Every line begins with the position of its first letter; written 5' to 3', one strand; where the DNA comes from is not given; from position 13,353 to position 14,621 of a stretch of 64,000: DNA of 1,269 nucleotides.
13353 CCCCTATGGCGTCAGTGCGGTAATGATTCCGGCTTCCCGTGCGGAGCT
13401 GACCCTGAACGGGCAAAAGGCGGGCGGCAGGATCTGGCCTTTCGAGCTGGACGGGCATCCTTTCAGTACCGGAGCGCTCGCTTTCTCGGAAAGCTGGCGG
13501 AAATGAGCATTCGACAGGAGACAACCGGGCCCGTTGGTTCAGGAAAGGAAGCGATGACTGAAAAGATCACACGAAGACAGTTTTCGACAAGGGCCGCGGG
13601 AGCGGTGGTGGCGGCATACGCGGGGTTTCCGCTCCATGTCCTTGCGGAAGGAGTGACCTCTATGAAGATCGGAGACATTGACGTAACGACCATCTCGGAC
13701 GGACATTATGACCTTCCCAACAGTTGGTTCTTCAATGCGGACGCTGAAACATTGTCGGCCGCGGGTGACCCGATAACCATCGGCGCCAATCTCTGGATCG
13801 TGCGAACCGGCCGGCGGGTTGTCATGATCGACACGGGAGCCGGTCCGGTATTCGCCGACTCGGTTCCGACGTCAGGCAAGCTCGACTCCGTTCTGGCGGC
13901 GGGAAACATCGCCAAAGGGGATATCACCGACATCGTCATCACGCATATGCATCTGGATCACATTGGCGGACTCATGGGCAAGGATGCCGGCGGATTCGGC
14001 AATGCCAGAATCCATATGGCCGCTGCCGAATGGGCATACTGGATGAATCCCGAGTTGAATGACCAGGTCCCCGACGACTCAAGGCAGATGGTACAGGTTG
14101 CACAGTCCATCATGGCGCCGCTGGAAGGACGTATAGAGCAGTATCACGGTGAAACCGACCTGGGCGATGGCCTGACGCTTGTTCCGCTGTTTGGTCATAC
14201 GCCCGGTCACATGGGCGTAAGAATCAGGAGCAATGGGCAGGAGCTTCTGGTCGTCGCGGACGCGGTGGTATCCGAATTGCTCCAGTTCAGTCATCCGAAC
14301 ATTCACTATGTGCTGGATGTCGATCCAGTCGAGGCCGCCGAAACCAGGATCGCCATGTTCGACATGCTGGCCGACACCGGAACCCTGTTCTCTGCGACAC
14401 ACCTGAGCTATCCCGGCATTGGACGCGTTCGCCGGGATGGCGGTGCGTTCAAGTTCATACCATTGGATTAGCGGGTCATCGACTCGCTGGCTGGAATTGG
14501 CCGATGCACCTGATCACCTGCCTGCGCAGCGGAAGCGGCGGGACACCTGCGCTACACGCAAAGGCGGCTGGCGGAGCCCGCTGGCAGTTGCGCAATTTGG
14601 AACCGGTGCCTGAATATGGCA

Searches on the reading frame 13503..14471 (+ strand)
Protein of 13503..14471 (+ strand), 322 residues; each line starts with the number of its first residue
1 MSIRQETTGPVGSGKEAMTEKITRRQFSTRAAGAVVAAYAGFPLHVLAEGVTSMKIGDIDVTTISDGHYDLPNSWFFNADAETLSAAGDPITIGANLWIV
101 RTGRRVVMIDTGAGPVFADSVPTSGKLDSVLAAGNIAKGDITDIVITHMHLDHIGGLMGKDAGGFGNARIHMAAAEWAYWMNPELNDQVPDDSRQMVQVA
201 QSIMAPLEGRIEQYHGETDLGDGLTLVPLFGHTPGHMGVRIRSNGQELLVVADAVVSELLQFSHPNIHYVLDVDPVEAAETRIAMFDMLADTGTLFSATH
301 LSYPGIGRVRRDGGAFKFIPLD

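Call 102: search_protein_families(library=pfam, proteins=[window:13503-14471:+], max_evalue=0.0001)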
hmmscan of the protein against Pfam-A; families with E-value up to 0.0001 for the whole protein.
window:13503-14471:+ (322 aa): 1 family
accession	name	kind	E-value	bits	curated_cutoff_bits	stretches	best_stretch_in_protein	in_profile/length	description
PF00753.33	Lactamase_B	-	8.7e-20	71.9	22.7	1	95-265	6-161/196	Metallo-beta-lactamase superfamily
